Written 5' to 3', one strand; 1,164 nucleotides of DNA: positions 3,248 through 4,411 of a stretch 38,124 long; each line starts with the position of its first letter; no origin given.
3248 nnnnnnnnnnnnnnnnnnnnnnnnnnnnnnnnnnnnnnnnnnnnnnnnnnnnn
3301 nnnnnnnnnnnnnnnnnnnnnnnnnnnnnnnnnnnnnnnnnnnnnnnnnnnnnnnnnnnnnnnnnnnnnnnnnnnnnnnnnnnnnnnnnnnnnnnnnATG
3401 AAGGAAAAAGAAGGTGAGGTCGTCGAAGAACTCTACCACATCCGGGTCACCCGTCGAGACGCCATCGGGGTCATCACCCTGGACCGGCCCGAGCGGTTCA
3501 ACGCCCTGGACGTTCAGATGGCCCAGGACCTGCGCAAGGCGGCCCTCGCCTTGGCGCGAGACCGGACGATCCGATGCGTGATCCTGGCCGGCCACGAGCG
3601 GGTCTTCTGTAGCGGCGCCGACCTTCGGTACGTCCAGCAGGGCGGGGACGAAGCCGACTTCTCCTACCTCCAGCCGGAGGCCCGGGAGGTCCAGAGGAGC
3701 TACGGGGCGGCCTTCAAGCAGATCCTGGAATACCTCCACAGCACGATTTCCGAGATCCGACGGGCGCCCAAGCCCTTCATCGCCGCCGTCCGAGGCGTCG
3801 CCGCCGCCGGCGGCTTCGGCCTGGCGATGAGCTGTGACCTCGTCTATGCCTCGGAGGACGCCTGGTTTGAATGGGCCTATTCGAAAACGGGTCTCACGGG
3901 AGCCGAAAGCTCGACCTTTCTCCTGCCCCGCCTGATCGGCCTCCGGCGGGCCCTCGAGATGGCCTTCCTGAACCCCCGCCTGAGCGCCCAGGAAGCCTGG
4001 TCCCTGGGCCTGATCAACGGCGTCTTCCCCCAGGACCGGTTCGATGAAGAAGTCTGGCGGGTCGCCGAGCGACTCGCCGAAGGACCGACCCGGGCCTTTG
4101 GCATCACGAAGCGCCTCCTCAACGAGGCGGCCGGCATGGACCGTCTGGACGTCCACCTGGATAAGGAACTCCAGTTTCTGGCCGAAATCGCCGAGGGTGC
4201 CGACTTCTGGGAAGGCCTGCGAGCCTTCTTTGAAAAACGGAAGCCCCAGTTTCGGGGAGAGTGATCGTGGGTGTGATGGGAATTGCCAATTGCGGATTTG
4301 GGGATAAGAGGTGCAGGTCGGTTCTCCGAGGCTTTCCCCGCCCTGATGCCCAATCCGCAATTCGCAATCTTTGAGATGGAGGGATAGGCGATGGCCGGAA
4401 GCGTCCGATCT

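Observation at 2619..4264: Split HypX-like pair (PurN-type formyltransferase plus crotonase) wedged between hypD and hypE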

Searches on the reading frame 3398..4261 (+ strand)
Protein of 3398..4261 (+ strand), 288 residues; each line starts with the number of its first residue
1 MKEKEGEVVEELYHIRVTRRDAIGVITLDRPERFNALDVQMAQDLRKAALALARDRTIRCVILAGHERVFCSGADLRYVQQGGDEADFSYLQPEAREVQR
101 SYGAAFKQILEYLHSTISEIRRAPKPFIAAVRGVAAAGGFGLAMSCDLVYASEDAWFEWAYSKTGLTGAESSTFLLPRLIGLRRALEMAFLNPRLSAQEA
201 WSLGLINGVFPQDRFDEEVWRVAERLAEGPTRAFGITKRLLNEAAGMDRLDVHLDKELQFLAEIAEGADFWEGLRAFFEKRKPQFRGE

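Call 3: search_protein_families(library=pfam, proteins=[window:3398-4261:+], max_evalue=0.1)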
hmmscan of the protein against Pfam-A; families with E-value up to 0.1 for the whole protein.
window:3398-4261:+ (288 aa): 3 families
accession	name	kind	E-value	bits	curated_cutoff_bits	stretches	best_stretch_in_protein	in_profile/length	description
PF00378.25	ECH_1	-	1.3e-53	182.4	27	1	20-287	3-250/251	Enoyl-CoA hydratase/isomerase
PF16113.10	ECH_2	-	3.1e-29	103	27.2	2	23-217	1-179/335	Enoyl-CoA hydratase/isomerase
PF01343.23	Peptidase_S49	-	0.031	14.7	24.9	1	121-156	3-38/154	Peptidase family S49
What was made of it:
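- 3398..4264 (+): ORF2: stand-alone crotonase with HypX-type Tyr161 and Glu170. Oxyanion-hole motifs FCSGADL and AAAGGFG. A family-specific insertion at about 82-101. Pfam ECH_1 1.3e-53 (call 3).
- On Crotonase superfamily (PF00378): ECH_1 182 bits against a cutoff of 27 (call 3).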

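Call 4: search_protein_families(library=ncbifam, proteins=[window:3398-4261:+], max_evalue=0.1)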
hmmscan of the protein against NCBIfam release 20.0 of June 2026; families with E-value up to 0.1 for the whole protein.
window:3398-4261:+ (288 aa): 73 families (the best 25 are shown)
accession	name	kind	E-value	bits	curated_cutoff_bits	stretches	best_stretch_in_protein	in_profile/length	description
NF004635.0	PRK05981.1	equivalog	2.3e-55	188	351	1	13-287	4-265/266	enoyl-CoA hydratase/isomerase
TIGR02280.1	PaaB1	equivalog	5.2e-53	180.2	345.15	1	21-288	7-256/256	2-(1,2-epoxy-1,2-dihydrophenyl)acetyl-CoA isomerase PaaG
NF046063.1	oxepin_alt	equivalog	2.2e-52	178.1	300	1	16-284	3-254/254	oxepin-CoA hydrolase, alternative type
NF051848.1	EnCoAHydtEchA19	equivalog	9e-52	176.2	400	1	14-287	1-257/258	enoyl-CoA hydratase EchA19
NF005700.0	PRK07511.1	subfamily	4.5e-49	167.4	274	1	15-286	5-259/260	enoyl-CoA hydratase family protein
NF006107.0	PRK08258.1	equivalog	1.6e-48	165.4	330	1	13-288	17-277/277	enoyl-CoA hydratase family protein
NF004725.0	PRK06072.1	equivalog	1e-44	153.2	293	1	15-288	2-248/248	enoyl-CoA hydratase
NF006109.0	PRK08260.1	subfamily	1.2e-44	152.8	320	1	14-287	5-277/296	enoyl-CoA hydratase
NF006699.0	PRK09245.1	subfamily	1.6e-44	152.2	354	1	15-287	5-265/266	crotonase/enoyl-CoA hydratase family protein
NF004857.0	PRK06210.1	equivalog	2e-44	152.1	341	1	15-287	10-274/275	enoyl-CoA hydratase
NF006140.0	PRK08290.1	subfamily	5.3e-42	144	280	1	11-249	6-245/292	enoyl-CoA hydratase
NF005802.0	PRK07657.1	equivalog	1.2e-41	142.9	363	2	107-288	80-260/260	enoyl-CoA hydratase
NF006100.0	PRK08252.1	subfamily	2.1e-41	142.2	282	2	121-288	88-254/254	crotonase/enoyl-CoA hydratase family protein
NF006008.0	PRK08139.1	equivalog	3.9e-41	141.3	313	1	17-287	15-265/266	enoyl-CoA hydratase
NF005675.0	PRK07468.1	equivalog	1.9e-40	139.3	350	1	21-286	11-260/262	crotonase/enoyl-CoA hydratase family protein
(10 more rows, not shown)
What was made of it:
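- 3398..4264 (+): Below every NCBIfam cutoff (call 4).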

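Call 6: search_solved_structures(query=window:3398-4261:+, max_evalue=0.001, show_alignments=1)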
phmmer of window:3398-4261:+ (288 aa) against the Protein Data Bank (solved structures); distinct sequences matched with E-value up to 0.001: 214 (the best 60 are shown).
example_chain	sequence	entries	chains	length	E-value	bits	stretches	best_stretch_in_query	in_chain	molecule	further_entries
2ej5_A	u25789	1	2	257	1e-44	156.3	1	15-287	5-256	Enoyl-CoA hydratase subunit II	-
6sl9_AAA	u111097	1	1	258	3.4e-42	148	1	17-287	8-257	Enoyl-CoA hydratase/carnithine racemase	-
6slb_AAA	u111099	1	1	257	3.7e-42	147.9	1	18-287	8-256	Enoyl-CoA hydratase/carnithine racemase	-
6sla_AAA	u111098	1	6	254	3.9e-42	147.8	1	18-287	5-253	Enoyl-CoA hydratase/carnithine racemase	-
3hrx_A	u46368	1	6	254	4.7e-42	147.6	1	18-287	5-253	Probable enoyl-CoA hydratase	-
4fzw_C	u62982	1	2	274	1.3e-39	139.6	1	22-287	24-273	1,2-epoxyphenylacetyl-CoA isomerase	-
3p5m_A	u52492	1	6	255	1e-37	133.4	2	117-287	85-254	Enoyl-CoA hydratase/isomerase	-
3g64_A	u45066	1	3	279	2e-36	129.1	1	11-287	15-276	Putative enoyl-CoA hydratase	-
4lk5_A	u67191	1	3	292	2.7e-36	128.7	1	15-286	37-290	enoyl-CoA hydratase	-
2pbp_A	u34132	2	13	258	1.2e-35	126.6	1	12-287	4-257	Enoyl-CoA hydratase subunit I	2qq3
1uiy_A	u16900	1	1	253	5e-32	114.7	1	21-285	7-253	Enoyl-CoA Hydratase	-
5ylo_A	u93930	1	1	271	6.7e-32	114.3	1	22-287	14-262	Probable enoyl-CoA hydratase/isomerase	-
1dub_A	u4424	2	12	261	3.1e-31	112.1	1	19-286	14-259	2-ENOYL-COA HYDRATASE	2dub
1ey3_A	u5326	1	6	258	3.1e-31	112.1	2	118-286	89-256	ENOYL-COA HYDRATASE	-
1mj3_A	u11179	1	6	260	3.2e-31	112.1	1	19-286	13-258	ENOYL-COA HYDRATASE, MITOCHONDRIAL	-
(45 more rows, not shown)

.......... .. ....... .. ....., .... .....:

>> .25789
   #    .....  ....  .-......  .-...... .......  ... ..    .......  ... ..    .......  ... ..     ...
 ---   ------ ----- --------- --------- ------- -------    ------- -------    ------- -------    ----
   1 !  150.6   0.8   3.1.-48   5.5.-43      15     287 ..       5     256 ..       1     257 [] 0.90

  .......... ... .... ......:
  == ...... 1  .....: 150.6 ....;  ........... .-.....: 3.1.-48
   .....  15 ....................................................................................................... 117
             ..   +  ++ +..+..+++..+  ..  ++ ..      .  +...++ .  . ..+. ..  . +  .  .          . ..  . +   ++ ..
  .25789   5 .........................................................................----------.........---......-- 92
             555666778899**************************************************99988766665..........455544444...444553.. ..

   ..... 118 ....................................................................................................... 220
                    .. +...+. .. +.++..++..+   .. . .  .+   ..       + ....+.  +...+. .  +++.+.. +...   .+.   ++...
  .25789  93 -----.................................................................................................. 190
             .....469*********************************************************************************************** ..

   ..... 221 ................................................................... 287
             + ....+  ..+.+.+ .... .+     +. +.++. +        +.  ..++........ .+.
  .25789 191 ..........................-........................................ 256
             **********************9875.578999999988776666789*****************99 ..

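Call 26: find_homologous_proteins(query=window:3398-4261:+)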
Query window:3398-4261:+ (288 aa): 6351 proteins with E <= 0.001 among 8000 candidates; the best 120 are listed.
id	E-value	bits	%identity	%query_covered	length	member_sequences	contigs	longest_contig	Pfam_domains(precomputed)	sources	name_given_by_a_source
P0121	3.1e-186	635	99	100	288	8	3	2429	PF00378.26,PF16113.11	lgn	-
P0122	2.7e-178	609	94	100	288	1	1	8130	PF00378.26,PF16113.11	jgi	-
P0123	1.2e-140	486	77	99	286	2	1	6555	PF00378.26,PF16113.11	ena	-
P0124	2.9e-136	471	74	99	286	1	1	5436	PF00378.26,PF16113.11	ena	-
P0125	2.5e-135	468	94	78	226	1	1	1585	PF00378.26,PF16113.11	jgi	jgi:2-(1,2-epoxy-1,2-dihydrophenyl)acetyl-CoA isomerase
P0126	1.1e-133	463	74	97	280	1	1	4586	PF00378.26,PF16113.11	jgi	-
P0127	4.1e-133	461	72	100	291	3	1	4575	PF00378.26,PF16113.11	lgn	-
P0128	7.7e-133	460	71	99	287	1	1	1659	PF00378.26,PF16113.11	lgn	-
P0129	9.5e-133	460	70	100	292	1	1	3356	PF00378.26,PF16113.11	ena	-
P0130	2.7e-132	458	73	96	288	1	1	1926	PF00378.26,PF16113.11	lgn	-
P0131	7.1e-132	457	72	96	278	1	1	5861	PF00378.26,PF16113.11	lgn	-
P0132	1.6e-131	456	72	96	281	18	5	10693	PF00378.26,PF16113.11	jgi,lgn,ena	-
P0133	3.0e-131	455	70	99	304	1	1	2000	PF00378.26,PF16113.11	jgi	jgi:2-(1,2-epoxy-1,2-dihydrophenyl)acetyl-CoA isomerase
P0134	5.0e-131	454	69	99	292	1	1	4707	PF00378.26,PF16113.11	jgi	jgi:2-(1,2-epoxy-1,2-dihydrophenyl)acetyl-CoA isomerase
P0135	6.8e-131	454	72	99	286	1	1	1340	PF00378.26,PF16113.11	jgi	jgi:2-(1,2-epoxy-1,2-dihydrophenyl)acetyl-CoA isomerase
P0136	1.3e-130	453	72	97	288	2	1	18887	PF00378.26,PF16113.11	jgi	jgi:2-(1,2-epoxy-1,2-dihydrophenyl)acetyl-CoA isomerase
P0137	1.8e-130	452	71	98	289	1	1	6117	PF00378.26,PF16113.11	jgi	jgi:2-(1,2-epoxy-1,2-dihydrophenyl)acetyl-CoA isomerase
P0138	2.1e-130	452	72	99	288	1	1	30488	PF00378.26,PF16113.11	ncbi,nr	ncbi:MAG: enoyl-CoA hydratase/isomerase family protein [Deltaproteobacteria bacterium]|nr:enoyl-CoA 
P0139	3.0e-130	452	71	99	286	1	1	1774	PF00378.26,PF16113.11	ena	-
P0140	9.7e-130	450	71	99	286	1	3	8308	PF00378.26,PF16113.11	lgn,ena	-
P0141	1.5e-129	449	72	95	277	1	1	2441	PF00378.26,PF16113.11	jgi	jgi:2-(1,2-epoxy-1,2-dihydrophenyl)acetyl-CoA isomerase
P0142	1.5e-129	449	74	96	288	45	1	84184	PF00378.26,PF16113.11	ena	-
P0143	2.7e-129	449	71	99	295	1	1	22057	PF00378.26,PF16113.11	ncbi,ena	-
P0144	3.1e-129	448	70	99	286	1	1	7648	PF00378.26,PF16113.11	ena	-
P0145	3.2e-129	448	70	99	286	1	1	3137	PF00378.26,PF16113.11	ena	-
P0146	3.8e-129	448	71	98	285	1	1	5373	PF00378.26,PF16113.11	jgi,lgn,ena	-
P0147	4.3e-129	448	70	99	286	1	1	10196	PF00378.26,PF16113.11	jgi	jgi:2-(1,2-epoxy-1,2-dihydrophenyl)acetyl-CoA isomerase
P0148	4.8e-129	448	73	97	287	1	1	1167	PF00378.26,PF16113.11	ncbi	-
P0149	6.4e-129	447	72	97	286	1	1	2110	PF00378.26,PF16113.11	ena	-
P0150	6.5e-129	447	72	96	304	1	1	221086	PF00378.26,PF16113.11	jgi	jgi:2-(1,2-epoxy-1,2-dihydrophenyl)acetyl-CoA isomerase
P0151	8.6e-129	447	70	99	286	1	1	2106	PF00378.26,PF16113.11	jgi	-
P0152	1.5e-128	446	70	99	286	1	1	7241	PF00378.26,PF16113.11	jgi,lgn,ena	-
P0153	1.7e-128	446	73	97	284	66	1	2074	PF00378.26,PF16113.11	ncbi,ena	-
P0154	2.0e-128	446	70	100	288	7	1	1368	PF00378.26,PF16113.11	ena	-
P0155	2.4e-128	445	70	97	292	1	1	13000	PF00378.26,PF16113.11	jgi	jgi:2-(1,2-epoxy-1,2-dihydrophenyl)acetyl-CoA isomerase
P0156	3.0e-128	445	70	97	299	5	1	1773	PF00378.26,PF16113.11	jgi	-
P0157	5.7e-128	444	70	100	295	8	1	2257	PF00378.26,PF16113.11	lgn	-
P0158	9.1e-128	444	72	96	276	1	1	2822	PF00378.26,PF16113.11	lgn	-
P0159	1.0e-127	443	72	96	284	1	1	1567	PF00378.26,PF16113.11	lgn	-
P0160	1.1e-127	443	70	99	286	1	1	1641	PF00378.26,PF16113.11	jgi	-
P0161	3.2e-127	442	70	97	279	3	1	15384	PF00378.26,PF16113.11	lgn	-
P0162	4.5e-127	441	69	99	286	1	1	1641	PF00378.26,PF16113.11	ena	-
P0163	5.4e-127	441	71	97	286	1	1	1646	PF00378.26,PF16113.11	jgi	-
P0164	6.8e-127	441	72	96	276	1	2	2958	PF00378.26,PF16113.11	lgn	-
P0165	1.1e-126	440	71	100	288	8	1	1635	PF00378.26,PF16113.11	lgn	-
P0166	2.0e-126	439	70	99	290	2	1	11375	PF00378.26,PF16113.11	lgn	-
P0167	2.2e-126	439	68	97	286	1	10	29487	PF00378.26,PF16113.11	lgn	-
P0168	3.0e-126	439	71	98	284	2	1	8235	PF00378.26,PF16113.11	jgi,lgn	jgi:2-(1,2-epoxy-1,2-dihydrophenyl)acetyl-CoA isomerase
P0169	3.1e-126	439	71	96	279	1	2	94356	PF00378.26,PF16113.11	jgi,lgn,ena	-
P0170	3.5e-126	438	70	100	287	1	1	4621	PF00378.26,PF16113.11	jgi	jgi:2-(1,2-epoxy-1,2-dihydrophenyl)acetyl-CoA isomerase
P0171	5.3e-126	438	71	96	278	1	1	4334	PF00378.26,PF16113.11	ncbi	-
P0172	6.3e-126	438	69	100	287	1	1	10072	PF00378.26,PF16113.11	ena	-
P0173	6.7e-126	437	73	94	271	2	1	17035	PF00378.26,PF16113.11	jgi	jgi:2-(1,2-epoxy-1,2-dihydrophenyl)acetyl-CoA isomerase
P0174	1.0e-125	437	69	100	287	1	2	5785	PF00378.26,PF16113.11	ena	-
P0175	1.2e-125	437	72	93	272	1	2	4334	PF00378.26,PF16113.11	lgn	-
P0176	1.3e-125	437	73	95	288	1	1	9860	PF00378.26,PF16113.11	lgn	-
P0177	1.4e-125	436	70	97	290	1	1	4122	PF00378.26,PF16113.11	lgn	-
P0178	2.0e-125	436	71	96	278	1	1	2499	PF00378.26,PF16113.11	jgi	-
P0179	2.3e-125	436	70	96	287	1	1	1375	PF00378.26,PF16113.11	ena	-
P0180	3.3e-125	435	71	95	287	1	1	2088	PF00378.26,PF16113.11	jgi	jgi:2-(1,2-epoxy-1,2-dihydrophenyl)acetyl-CoA isomerase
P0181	4.9e-125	435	68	98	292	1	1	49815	PF00378.26,PF16113.11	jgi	jgi:2-(1,2-epoxy-1,2-dihydrophenyl)acetyl-CoA isomerase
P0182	6.1e-125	434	71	95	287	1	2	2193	PF00378.26,PF16113.11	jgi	jgi:2-(1,2-epoxy-1,2-dihydrophenyl)acetyl-CoA isomerase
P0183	1.1e-124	433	70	96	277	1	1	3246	PF00378.26,PF16113.11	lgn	-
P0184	1.4e-124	433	72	94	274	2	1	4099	PF00378.26,PF16113.11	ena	-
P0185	2.3e-124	432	73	94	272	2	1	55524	PF00378.26,PF16113.11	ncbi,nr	ncbi:MAG: enoyl-CoA hydratase-related protein [Anaerolineae bacterium]|nr:enoyl-CoA hydratase-relate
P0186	2.4e-124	432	72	97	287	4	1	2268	PF00378.26,PF16113.11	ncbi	-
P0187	3.4e-124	432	72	95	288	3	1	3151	PF00378.26,PF16113.11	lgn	-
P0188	5.5e-124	431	69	95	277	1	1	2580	PF00378.26,PF16113.11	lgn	-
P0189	5.8e-124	431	69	96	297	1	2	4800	PF00378.26,PF16113.11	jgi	jgi:2-(1,2-epoxy-1,2-dihydrophenyl)acetyl-CoA isomerase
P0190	9.3e-124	430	72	96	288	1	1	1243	PF00378.26,PF16113.11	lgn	-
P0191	9.6e-124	430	69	100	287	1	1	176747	PF00378.26,PF16113.11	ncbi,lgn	-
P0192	1.0e-123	430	70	96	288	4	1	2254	PF00378.26,PF16113.11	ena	-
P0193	1.3e-123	430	71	98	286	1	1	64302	PF00378.26,PF16113.11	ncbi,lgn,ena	-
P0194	1.3e-123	430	70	96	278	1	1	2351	PF00378.26,PF16113.11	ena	-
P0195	1.6e-123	430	68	98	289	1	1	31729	PF00378.26,PF16113.11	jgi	jgi:2-(1,2-epoxy-1,2-dihydrophenyl)acetyl-CoA isomerase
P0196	1.6e-123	430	73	94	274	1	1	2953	PF00378.26,PF16113.11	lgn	-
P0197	2.6e-123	429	69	100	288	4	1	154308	PF00378.26,PF16113.11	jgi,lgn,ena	-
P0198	3.7e-123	428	70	95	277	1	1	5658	PF00378.26,PF16113.11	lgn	-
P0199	4.0e-123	428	70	94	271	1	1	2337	PF00378.26,PF16113.11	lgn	-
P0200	4.3e-123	428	71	93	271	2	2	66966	PF00378.26,PF16113.11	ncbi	-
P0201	4.6e-123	428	69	97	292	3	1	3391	PF00378.26,PF16113.11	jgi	jgi:2-(1,2-epoxy-1,2-dihydrophenyl)acetyl-CoA isomerase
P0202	6.2e-123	428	69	97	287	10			PF00378.26,PF16113.11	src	-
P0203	8.8e-123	427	69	95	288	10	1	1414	PF00378.26,PF16113.11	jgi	jgi:2-(1,2-epoxy-1,2-dihydrophenyl)acetyl-CoA isomerase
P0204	1.2e-122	427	68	96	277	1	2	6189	PF00378.26,PF16113.11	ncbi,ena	-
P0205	2.7e-122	426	72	95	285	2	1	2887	PF00378.26,PF16113.11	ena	-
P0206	2.9e-122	426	69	97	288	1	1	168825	PF00378.26,PF16113.11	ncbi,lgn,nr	ncbi:MAG TPA: enoyl-CoA hydratase-related protein [Candidatus Acidoferrales bacterium]|nr:enoyl-CoA 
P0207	2.9e-122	426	71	95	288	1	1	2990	PF00378.26,PF16113.11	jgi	jgi:2-(1,2-epoxy-1,2-dihydrophenyl)acetyl-CoA isomerase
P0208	3.0e-122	425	69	99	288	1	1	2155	PF00378.26,PF16113.11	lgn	-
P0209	5.4e-122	425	71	94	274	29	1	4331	PF00378.26,PF16113.11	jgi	-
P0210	5.8e-122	425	71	96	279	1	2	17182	PF00378.26,PF16113.11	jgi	jgi:2-(1,2-epoxy-1,2-dihydrophenyl)acetyl-CoA isomerase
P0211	7.8e-122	424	71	94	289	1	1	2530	PF00378.26,PF16113.11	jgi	jgi:2-(1,2-epoxy-1,2-dihydrophenyl)acetyl-CoA isomerase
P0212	8.2e-122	424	66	98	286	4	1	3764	PF00378.26,PF16113.11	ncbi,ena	-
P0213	1.0e-121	424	68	97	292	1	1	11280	PF00378.26,PF16113.11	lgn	-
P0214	3.0e-121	422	69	94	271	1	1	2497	PF00378.26,PF16113.11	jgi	jgi:2-(1,2-epoxy-1,2-dihydrophenyl)acetyl-CoA isomerase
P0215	1.2e-120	420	71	95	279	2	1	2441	PF00378.26,PF16113.11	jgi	jgi:2-(1,2-epoxy-1,2-dihydrophenyl)acetyl-CoA isomerase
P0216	2.6e-120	419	66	100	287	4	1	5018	PF00378.26,PF16113.11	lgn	-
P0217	3.6e-120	419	69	96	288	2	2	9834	PF00378.26,PF16113.11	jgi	jgi:2-(1,2-epoxy-1,2-dihydrophenyl)acetyl-CoA isomerase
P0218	4.5e-120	418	69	97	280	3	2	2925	PF00378.26,PF16113.11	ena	-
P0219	6.1e-120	418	67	96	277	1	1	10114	PF00378.26,PF16113.11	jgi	jgi:2-(1,2-epoxy-1,2-dihydrophenyl)acetyl-CoA isomerase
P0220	6.3e-120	418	69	96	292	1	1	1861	PF00378.26,PF16113.11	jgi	jgi:2-(1,2-epoxy-1,2-dihydrophenyl)acetyl-CoA isomerase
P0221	6.8e-120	418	69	96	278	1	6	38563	PF00378.26,PF16113.11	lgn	-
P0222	7.6e-120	418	73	91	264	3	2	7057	PF00378.26,PF16113.11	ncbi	ncbi:MAG: enoyl-CoA hydratase-related protein, partial [Thermoflexus sp.]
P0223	1.9e-119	416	72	91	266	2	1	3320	PF00378.26,PF16113.11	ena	-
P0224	2.2e-119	416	67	98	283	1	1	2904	PF00378.26,PF16113.11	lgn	-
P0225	6.7e-119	414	67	95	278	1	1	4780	PF00378.26,PF16113.11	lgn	-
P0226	9.0e-119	414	67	95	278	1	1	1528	PF00378.26,PF16113.11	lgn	-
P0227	9.3e-119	414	69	94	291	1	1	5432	PF00378.26,PF16113.11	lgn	-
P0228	1.0e-118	414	68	95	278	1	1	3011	PF00378.26,PF16113.11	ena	-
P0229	1.1e-118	414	71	97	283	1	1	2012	PF00378.26,PF16113.11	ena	-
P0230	2.2e-118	413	68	95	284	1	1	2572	PF00378.26,PF16113.11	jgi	jgi:2-(1,2-epoxy-1,2-dihydrophenyl)acetyl-CoA isomerase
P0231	2.3e-118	413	67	95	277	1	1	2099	PF00378.26,PF16113.11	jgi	jgi:2-(1,2-epoxy-1,2-dihydrophenyl)acetyl-CoA isomerase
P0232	2.3e-118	413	69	95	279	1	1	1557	PF00378.26,PF16113.11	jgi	jgi:2-(1,2-epoxy-1,2-dihydrophenyl)acetyl-CoA isomerase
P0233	2.3e-118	413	67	95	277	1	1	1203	PF00378.26,PF16113.11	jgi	jgi:2-(1,2-epoxy-1,2-dihydrophenyl)acetyl-CoA isomerase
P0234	3.2e-118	412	65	98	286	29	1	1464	PF00378.26,PF16113.11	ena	-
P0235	4.8e-118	412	68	95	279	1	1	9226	PF00378.26,PF16113.11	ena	-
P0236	5.3e-118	412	69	94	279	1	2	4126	PF00378.26,PF16113.11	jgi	jgi:2-(1,2-epoxy-1,2-dihydrophenyl)acetyl-CoA isomerase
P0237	6.1e-118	411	68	97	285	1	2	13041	PF00378.26,PF16113.11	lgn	-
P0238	7.3e-118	411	69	93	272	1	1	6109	PF00378.26,PF16113.11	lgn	-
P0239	7.5e-118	411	68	95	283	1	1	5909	PF00378.26,PF16113.11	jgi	jgi:2-(1,2-epoxy-1,2-dihydrophenyl)acetyl-CoA isomerase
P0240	8.1e-118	411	68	96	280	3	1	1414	PF00378.26,PF16113.11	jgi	jgi:2-(1,2-epoxy-1,2-dihydrophenyl)acetyl-CoA isomerase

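Call 48: predict_structure(alignment_id=A2)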
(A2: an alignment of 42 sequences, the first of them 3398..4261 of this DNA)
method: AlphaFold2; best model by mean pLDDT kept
length: 288 residues; sequences in the alignment: 42
mean_pLDDT: 84.9   pTM: 0.87
mean pLDDT of the five models: 84.9, 83.7, 77.9, 76.7, 74.7
residues with pLDDT >= 90: 124; 70-90: 123; 50-70: 33; < 50: 8
segments of 3 or more residues with pLDDT < 50: 1-3, 93-95
pLDDT, mean of each block of 10 residues (from residue 1): 61 92 94 73 93 96 89 80 60 53 79 90 96 89 94 90 64 82 84 88 95 97 96 94 90 88 86 85 85
secondary structure, 60 per line:
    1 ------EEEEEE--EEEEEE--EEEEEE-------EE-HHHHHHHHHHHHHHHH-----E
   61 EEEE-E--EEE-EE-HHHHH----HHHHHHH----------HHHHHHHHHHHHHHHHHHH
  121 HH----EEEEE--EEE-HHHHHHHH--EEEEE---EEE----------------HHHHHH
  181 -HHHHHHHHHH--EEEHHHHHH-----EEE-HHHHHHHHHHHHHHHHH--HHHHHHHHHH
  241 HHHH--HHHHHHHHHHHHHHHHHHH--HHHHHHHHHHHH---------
elements in order: E7-12 E15-20 E23-28 H39-54 E60-64 E69-71 H76-80 H85-91 H102-122 E127-131 E134-136 H138-145 E148-152 E156-158 H175-180 H182-191 E194-196 H197-202 E208-210 H212-228 H231-244 H247-265 H268-279
